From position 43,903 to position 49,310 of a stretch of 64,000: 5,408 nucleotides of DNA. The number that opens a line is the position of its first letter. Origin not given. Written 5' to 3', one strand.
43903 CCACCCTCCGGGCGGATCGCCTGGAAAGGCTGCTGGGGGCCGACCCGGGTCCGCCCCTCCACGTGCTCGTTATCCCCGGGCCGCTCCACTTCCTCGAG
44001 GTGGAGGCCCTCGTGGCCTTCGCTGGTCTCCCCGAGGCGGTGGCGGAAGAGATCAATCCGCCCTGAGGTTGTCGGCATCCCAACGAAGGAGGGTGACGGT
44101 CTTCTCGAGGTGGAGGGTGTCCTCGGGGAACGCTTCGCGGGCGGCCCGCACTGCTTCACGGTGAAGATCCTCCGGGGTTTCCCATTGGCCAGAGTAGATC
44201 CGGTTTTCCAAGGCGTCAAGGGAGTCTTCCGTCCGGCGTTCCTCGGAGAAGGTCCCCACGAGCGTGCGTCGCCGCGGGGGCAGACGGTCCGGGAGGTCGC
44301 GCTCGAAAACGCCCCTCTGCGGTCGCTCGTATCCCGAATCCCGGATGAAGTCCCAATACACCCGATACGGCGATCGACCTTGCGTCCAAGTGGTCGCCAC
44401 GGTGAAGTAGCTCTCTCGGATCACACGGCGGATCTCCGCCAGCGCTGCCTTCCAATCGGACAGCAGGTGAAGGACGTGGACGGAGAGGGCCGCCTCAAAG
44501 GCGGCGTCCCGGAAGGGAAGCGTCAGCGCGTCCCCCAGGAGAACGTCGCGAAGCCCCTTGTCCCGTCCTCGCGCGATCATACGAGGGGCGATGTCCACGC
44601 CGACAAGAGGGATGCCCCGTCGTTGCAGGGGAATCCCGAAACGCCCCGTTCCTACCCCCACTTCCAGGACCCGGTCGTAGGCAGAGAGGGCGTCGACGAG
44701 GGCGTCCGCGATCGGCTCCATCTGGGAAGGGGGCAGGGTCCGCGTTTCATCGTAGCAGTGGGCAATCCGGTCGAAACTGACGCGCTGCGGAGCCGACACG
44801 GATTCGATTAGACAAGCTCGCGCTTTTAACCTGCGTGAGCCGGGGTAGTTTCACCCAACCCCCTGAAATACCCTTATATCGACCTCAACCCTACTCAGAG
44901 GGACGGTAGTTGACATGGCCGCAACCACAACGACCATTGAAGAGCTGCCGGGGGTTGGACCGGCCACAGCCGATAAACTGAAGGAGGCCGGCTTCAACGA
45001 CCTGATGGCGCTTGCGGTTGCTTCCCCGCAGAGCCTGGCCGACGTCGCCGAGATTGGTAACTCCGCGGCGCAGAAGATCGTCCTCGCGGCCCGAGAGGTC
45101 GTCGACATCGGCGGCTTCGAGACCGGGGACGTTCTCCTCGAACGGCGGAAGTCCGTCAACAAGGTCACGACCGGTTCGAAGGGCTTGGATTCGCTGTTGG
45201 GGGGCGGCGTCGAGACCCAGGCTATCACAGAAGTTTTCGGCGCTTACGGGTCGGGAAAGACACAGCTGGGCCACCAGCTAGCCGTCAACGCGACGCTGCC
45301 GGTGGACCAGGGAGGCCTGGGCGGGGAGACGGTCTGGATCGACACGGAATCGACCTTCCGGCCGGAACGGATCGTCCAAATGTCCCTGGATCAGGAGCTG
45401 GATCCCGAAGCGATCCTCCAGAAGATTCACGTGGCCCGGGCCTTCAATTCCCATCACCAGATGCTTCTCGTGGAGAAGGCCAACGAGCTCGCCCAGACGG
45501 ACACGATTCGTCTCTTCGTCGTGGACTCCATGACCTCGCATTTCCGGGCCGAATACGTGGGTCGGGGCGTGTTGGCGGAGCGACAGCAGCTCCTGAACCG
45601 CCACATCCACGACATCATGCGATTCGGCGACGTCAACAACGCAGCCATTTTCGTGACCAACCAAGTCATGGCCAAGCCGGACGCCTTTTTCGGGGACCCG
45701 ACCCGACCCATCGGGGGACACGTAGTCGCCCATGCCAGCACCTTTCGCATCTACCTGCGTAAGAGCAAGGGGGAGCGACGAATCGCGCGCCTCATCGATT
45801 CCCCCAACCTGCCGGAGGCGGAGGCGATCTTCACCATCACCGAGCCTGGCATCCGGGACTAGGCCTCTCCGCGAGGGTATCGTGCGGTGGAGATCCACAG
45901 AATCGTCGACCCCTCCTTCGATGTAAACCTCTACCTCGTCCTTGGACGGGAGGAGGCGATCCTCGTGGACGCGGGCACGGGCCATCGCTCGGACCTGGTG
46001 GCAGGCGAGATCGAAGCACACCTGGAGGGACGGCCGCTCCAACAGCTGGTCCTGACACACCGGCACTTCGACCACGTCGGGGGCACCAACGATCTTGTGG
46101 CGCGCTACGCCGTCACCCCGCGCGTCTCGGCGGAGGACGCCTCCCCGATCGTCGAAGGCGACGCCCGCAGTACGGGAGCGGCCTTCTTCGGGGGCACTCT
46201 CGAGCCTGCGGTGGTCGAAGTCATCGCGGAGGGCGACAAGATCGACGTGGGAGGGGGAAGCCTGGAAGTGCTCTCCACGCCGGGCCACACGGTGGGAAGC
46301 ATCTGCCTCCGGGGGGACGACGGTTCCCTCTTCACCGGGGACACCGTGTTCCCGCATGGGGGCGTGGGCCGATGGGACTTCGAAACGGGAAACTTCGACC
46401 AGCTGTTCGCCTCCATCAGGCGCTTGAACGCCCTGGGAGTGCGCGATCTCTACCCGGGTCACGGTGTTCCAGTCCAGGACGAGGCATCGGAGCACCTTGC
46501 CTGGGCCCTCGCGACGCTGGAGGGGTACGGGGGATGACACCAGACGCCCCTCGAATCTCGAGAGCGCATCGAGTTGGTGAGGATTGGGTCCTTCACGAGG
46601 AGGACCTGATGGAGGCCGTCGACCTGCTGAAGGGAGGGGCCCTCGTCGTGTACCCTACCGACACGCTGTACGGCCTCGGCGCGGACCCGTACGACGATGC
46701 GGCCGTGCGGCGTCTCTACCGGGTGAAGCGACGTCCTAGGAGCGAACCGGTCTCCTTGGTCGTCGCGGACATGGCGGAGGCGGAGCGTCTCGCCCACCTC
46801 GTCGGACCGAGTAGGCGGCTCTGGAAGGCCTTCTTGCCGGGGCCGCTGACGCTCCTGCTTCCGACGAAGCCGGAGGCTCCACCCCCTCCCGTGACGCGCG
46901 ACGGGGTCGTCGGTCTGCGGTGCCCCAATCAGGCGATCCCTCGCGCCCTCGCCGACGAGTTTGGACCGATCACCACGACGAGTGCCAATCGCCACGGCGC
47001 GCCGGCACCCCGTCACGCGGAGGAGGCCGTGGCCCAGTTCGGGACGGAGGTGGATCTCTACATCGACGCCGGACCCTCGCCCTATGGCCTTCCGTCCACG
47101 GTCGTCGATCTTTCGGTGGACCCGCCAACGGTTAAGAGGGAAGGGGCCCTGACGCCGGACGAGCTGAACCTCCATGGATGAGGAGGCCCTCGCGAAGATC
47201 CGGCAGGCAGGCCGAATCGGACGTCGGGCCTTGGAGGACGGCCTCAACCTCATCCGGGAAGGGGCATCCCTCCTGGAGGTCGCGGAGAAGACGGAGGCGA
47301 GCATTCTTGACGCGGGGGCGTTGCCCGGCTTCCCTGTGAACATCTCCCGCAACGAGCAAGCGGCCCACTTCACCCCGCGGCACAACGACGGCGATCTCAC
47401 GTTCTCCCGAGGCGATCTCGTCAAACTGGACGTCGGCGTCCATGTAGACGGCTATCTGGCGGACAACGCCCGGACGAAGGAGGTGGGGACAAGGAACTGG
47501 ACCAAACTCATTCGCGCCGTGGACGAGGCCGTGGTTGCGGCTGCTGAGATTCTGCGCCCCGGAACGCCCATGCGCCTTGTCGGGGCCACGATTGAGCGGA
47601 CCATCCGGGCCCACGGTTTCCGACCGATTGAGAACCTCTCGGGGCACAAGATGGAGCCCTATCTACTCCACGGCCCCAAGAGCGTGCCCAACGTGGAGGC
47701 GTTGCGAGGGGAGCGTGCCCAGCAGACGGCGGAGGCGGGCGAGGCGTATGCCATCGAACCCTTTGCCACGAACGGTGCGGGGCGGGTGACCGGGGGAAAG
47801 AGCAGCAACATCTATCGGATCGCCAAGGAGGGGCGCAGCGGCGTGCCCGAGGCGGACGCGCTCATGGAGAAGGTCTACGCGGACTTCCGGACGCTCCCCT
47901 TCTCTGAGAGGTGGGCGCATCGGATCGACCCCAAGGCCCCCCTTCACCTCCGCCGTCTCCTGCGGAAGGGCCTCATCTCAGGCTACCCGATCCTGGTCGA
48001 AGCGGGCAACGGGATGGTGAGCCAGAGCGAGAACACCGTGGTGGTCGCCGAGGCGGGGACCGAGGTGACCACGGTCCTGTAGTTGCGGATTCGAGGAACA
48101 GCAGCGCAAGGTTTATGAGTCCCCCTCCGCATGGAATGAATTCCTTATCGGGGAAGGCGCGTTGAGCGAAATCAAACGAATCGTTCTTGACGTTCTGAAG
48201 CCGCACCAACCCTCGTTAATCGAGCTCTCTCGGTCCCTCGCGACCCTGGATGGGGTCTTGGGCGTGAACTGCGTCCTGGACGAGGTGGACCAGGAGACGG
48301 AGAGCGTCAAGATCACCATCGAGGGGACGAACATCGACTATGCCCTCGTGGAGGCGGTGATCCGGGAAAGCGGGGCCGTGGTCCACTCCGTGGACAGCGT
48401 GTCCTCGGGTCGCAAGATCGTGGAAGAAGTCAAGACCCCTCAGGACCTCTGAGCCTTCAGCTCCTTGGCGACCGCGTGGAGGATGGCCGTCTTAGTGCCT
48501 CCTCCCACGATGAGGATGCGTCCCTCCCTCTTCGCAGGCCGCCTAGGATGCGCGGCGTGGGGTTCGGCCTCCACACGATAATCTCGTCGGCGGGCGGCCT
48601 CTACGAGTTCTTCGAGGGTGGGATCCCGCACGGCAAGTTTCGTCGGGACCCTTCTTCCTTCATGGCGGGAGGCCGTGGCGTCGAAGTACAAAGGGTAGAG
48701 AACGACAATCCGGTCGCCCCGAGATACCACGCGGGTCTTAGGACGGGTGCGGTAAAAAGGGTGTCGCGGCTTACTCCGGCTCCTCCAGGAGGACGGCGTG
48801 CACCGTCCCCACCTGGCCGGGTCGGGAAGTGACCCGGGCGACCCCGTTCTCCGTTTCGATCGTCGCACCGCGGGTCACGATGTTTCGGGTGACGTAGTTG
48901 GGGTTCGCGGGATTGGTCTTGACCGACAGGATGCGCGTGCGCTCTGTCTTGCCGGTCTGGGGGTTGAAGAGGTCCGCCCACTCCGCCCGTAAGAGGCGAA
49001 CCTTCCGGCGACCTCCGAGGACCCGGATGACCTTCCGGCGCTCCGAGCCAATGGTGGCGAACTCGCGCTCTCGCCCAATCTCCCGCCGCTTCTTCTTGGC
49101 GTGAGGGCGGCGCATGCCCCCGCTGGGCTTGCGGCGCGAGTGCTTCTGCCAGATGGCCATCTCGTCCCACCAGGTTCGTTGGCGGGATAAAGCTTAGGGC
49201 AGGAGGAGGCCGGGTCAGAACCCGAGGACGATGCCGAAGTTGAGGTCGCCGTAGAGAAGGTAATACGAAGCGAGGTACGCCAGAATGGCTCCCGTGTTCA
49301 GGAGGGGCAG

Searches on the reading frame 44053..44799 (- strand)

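Call 42: search_protein_families(library=pfam, proteins=[window:44053-44799:-], max_evalue=0.01)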
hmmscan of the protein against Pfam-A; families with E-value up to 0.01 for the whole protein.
window:44053-44799:- (248 aa): 6 families
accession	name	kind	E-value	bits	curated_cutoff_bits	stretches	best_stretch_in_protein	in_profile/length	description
PF08241.18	Methyltransf_11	-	3.9e-19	69.5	21.2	1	45-129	1-89/95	Methyltransferase domain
PF13649.12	Methyltransf_25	-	3.8e-17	63.2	27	1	44-129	1-95/97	Methyltransferase domain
PF08242.18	Methyltransf_12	-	1e-10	42.6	30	1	45-128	1-93/98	Methyltransferase domain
PF13489.12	Methyltransf_23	-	7.8e-09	35.9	27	1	35-139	17-120/164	Methyltransferase domain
PF13847.12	Methyltransf_31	-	1.2e-08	35.2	27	1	42-147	5-122/145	Methyltransferase domain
PF01209.24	Ubie_methyltran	-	0.0014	18.5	20.1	1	42-128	49-144/233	ubiE/COQ5 methyltransferase family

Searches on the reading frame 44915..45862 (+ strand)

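Call 19: search_protein_families(library=pfam, proteins=[window:44915-45862:+], max_evalue=0.001)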
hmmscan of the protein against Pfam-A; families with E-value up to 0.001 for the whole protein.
window:44915-45862:+ (315 aa): 7 families
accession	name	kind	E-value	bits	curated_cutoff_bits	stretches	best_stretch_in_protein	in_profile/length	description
PF08423.17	Rad51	-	6.1e-89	297.9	22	1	77-315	1-243/244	Rad51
PF14520.12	HHH_5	-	3.1e-12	47.2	27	1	9-61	5-57/57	Helix-hairpin-helix domain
PF00154.27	RecA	-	1.3e-11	44.9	27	1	76-285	25-222/262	recA bacterial DNA recombination protein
PF06745.19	ATPase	-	1.6e-07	31.4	26.6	1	84-295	1-201/231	KaiC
PF12826.13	HHH_2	-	4.3e-06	27.2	27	1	12-56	9-52/64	Helix-hairpin-helix motif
PF00633.29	HHH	-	1.4e-05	25.1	24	0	2-24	7-29/30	Helix-hairpin-helix motif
PF11731.14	Cdd1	-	0.00093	19.8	25.5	0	4-43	4-43/86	Pathogenicity locus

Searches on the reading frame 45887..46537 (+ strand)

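Call 42: search_protein_families(library=pfam, proteins=[window:45887-46537:+], max_evalue=0.01)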
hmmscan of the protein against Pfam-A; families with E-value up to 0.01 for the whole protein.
window:45887-46537:+ (216 aa): 3 families
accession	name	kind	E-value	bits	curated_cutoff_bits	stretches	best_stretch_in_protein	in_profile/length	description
PF00753.33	Lactamase_B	-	3.9e-26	92.6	22.7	1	12-192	5-196/196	Metallo-beta-lactamase superfamily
PF12706.13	Lactamase_B_2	-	6.7e-08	32.8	27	1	25-134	3-111/200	Beta-lactamase superfamily domain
PF19583.5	ODP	-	1.4e-05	25.5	27.2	1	11-154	1-137/194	ODP family beta lactamase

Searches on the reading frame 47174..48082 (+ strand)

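Call 42: search_protein_families(library=pfam, proteins=[window:47174-48082:+], max_evalue=0.01)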
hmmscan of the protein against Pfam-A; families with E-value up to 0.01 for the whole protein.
window:47174-48082:+ (302 aa): 1 family
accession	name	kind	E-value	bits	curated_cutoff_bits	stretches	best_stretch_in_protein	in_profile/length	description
PF00557.29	Peptidase_M24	-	3.7e-28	99.2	23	1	8-206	2-188/208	Metallopeptidase family M24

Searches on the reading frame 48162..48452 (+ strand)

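Call 19: search_protein_families(library=pfam, proteins=[window:48162-48452:+], max_evalue=0.001)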
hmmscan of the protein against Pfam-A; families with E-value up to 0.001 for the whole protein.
window:48162-48452:+ (96 aa): 1 family
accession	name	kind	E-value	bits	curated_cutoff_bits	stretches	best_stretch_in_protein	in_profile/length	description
PF02680.19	DUF211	-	4.9e-35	120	22.1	1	3-90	1-88/89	Uncharacterized ArCR, COG1888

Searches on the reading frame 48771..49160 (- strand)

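Call 19: search_protein_families(library=pfam, proteins=[window:48771-49160:-], max_evalue=0.001)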
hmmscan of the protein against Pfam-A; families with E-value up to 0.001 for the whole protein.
window:48771-49160:- (129 aa): 1 family
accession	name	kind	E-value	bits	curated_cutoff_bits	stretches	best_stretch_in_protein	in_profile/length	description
PF01201.27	Ribosomal_S8e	-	6.9e-36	123.9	30.2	1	4-125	1-133/133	Ribosomal protein S8e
